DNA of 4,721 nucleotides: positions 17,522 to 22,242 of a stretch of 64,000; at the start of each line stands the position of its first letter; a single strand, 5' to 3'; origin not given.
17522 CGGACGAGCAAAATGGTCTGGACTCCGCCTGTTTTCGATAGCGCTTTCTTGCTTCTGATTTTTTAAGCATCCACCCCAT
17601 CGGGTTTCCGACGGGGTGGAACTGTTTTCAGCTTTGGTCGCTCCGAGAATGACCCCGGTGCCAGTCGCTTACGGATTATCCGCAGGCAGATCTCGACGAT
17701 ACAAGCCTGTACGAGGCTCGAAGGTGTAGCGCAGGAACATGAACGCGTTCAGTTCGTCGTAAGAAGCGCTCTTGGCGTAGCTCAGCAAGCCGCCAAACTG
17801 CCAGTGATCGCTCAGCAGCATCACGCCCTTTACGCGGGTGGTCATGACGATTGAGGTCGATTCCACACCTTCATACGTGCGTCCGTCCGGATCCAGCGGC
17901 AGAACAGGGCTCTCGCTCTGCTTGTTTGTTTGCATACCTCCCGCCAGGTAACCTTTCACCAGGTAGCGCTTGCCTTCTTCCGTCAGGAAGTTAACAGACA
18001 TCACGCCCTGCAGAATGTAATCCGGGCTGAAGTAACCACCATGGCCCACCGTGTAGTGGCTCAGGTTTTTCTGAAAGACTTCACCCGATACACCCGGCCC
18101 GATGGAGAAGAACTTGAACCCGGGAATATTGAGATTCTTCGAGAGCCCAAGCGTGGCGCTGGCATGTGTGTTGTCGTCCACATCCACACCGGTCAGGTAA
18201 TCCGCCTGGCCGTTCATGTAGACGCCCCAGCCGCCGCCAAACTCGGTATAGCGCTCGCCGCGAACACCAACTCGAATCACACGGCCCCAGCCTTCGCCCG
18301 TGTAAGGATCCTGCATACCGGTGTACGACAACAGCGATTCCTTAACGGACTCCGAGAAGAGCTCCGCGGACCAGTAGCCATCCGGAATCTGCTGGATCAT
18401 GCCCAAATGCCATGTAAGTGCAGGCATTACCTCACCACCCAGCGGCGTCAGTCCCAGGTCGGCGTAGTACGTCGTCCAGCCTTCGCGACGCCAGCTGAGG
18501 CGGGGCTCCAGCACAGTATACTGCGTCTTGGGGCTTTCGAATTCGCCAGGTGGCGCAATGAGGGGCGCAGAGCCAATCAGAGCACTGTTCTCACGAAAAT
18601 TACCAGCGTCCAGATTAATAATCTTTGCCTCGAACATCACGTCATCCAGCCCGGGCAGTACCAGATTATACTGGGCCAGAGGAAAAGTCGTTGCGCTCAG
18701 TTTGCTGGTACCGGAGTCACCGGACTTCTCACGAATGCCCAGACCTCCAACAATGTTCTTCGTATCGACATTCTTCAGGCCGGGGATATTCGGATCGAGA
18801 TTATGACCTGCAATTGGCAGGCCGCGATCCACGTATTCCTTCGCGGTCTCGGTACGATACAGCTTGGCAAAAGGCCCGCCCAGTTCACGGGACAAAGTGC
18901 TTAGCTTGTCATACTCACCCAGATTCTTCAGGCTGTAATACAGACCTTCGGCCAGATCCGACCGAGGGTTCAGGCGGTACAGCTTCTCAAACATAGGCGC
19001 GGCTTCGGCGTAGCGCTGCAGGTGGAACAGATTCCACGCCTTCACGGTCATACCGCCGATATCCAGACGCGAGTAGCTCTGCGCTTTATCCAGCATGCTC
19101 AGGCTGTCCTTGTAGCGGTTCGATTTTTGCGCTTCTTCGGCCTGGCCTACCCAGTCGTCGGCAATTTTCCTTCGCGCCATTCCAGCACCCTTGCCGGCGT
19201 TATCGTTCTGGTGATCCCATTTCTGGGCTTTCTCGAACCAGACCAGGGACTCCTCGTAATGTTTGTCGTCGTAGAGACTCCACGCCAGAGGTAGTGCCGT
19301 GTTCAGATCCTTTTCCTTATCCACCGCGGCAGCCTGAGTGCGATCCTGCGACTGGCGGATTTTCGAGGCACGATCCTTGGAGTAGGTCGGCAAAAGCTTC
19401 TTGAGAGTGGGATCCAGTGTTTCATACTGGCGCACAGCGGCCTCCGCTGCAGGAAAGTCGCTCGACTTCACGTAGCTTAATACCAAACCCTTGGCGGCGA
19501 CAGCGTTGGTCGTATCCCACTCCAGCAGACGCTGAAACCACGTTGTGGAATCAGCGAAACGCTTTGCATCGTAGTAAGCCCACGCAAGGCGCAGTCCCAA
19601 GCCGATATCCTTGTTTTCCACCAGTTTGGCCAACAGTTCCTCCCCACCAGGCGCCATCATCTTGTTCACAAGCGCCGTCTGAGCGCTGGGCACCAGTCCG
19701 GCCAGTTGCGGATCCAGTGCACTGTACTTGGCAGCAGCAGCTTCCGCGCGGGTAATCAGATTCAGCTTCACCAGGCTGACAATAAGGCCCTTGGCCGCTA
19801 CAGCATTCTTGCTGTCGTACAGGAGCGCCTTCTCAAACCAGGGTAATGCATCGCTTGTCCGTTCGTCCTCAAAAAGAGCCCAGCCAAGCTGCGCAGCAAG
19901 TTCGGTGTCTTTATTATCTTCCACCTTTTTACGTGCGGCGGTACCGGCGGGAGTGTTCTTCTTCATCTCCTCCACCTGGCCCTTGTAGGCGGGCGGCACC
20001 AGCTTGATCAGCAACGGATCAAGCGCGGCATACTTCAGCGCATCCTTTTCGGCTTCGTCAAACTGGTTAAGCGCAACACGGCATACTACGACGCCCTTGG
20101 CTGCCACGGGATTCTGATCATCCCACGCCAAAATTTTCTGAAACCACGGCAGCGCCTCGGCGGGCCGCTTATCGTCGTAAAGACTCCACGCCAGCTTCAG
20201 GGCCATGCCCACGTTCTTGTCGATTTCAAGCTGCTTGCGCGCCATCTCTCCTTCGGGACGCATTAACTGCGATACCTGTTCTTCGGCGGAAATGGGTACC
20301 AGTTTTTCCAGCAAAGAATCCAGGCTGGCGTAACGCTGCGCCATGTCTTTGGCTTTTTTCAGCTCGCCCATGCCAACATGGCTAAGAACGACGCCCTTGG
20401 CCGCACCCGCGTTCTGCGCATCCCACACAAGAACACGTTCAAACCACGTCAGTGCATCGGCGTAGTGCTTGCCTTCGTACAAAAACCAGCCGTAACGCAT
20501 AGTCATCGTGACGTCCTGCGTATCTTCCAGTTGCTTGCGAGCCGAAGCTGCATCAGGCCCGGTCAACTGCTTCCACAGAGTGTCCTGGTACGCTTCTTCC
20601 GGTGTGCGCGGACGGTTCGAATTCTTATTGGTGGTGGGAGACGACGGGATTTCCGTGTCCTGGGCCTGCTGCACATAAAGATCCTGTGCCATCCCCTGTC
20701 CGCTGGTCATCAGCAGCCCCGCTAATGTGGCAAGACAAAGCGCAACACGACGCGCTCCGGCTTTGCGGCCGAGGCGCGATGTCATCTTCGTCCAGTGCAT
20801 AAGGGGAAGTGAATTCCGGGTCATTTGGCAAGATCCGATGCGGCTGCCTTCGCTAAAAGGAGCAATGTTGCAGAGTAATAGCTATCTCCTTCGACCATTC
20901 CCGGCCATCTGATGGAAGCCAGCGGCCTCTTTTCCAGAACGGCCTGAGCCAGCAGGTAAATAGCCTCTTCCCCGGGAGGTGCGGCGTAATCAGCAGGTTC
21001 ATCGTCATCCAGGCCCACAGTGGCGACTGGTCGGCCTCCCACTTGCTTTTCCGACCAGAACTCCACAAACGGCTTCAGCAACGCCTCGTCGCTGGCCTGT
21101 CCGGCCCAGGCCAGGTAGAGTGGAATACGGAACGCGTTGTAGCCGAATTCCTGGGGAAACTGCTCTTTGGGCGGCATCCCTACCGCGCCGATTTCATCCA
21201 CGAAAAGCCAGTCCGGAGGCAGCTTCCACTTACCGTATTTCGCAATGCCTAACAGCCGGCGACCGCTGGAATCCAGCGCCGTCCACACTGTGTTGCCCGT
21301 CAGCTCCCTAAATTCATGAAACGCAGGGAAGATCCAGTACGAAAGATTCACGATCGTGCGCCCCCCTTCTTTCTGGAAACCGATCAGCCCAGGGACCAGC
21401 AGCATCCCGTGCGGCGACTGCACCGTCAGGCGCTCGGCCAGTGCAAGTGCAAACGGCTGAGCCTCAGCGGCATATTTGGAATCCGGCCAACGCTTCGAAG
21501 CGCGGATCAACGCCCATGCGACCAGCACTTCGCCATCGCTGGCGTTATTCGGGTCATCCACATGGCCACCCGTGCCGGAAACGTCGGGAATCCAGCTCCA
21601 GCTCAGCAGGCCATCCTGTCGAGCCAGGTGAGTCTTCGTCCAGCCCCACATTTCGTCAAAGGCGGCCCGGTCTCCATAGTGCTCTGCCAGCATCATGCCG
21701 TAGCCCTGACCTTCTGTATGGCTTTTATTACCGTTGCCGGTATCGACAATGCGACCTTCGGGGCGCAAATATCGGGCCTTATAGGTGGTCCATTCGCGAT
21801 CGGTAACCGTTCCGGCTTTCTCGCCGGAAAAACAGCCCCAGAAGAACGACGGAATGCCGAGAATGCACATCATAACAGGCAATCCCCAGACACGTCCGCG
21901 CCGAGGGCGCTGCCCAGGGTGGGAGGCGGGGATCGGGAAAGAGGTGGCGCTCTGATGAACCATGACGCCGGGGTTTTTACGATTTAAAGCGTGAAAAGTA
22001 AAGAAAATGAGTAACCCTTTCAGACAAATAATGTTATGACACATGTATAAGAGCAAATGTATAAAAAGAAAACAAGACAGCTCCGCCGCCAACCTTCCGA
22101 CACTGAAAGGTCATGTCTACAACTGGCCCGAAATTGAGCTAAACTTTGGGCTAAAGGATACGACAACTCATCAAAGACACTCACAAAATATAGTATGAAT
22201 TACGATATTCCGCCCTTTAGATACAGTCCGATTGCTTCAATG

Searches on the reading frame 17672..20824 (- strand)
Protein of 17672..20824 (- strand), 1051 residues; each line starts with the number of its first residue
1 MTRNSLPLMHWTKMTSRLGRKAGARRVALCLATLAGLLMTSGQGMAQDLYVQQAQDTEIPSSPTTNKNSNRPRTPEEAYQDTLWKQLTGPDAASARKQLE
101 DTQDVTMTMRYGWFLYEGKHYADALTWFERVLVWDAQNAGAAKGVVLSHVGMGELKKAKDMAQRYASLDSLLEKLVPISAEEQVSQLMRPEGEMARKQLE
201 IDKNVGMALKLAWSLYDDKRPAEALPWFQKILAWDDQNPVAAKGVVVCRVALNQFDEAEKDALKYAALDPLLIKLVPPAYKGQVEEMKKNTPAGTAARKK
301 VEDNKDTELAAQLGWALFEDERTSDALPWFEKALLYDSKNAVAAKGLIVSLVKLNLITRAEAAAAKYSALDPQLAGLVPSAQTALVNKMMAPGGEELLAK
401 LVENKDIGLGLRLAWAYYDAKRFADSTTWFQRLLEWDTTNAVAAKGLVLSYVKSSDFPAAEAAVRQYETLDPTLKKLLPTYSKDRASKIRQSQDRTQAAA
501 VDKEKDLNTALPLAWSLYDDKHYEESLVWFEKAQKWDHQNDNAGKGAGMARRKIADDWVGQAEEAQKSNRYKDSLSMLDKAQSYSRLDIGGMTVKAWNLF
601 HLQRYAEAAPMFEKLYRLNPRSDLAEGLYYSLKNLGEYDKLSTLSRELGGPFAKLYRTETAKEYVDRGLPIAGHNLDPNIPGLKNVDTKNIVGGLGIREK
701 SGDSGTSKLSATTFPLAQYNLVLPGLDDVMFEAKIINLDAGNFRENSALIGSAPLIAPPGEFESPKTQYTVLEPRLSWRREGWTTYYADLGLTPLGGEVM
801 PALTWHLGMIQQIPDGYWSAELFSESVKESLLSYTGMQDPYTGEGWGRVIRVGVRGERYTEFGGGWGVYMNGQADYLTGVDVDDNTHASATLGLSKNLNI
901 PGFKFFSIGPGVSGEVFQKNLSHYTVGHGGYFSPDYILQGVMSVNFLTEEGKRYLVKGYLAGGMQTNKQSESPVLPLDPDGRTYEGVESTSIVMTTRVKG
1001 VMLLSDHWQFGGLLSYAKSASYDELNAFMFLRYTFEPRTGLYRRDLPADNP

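Call 68: search_protein_families(library=pfam, proteins=[window:17672-20824:-], max_evalue=0.00001)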
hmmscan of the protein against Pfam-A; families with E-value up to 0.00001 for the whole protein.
window:17672-20824:- (1051 aa): 9 families
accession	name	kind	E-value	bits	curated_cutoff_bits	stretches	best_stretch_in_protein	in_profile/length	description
PF05420.17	BCSC_C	-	5.7e-52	177.4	23.5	1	707-1036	1-336/336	Cellulose synthase operon protein C C-terminus (BCSC_C)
PF07719.23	TPR_2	-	2.2e-20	71.5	27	0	596-621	8-33/34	Tetratricopeptide repeat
PF14559.12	TPR_19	-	1.1e-16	61.3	25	0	215-260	1-46/68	Tetratricopeptide repeat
PF13432.12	TPR_16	-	4.9e-09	36.9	32.7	0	207-238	33-64/65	Tetratricopeptide repeat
PF13374.12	TPR_10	-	5.8e-09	36.1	27.5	0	210-233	7-30/42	Tetratricopeptide repeat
PF13181.12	TPR_8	-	1.4e-08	34.7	25.7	0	595-620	7-32/34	Tetratricopeptide repeat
PF25060.1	ARM_TT21_2nd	-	2.2e-07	31.1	27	0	193-260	44-111/270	Tetratricopeptide repeat protein 21 second ARM domain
PF00515.34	TPR_1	-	1.4e-06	28.3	27.8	0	312-340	6-34/34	Tetratricopeptide repeat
PF13424.12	TPR_12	-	3.9e-06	27.4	30.1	0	309-334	47-72/77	Tetratricopeptide repeat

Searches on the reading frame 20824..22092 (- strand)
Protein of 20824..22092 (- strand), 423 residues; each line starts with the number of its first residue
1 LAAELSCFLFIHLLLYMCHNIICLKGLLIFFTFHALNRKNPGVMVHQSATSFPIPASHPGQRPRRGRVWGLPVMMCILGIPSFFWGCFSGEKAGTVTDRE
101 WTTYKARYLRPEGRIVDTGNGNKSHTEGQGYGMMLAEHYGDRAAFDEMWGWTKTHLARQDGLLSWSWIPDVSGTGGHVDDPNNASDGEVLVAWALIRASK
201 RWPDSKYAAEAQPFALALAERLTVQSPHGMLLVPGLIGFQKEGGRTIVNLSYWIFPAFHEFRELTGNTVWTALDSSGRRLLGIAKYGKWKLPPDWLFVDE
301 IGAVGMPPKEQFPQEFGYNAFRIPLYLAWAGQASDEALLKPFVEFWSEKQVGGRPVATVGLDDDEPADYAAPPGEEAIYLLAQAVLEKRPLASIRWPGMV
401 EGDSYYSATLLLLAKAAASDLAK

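Call 68: search_protein_families(library=pfam, proteins=[window:20824-22092:-], max_evalue=0.00001)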
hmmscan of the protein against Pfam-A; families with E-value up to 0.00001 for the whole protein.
window:20824-22092:- (423 aa): 1 family
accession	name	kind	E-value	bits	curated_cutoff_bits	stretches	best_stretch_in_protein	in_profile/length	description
PF01270.23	Glyco_hydro_8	-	5.4e-62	210.2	24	1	86-416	15-337/341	Glycosyl hydrolases family 8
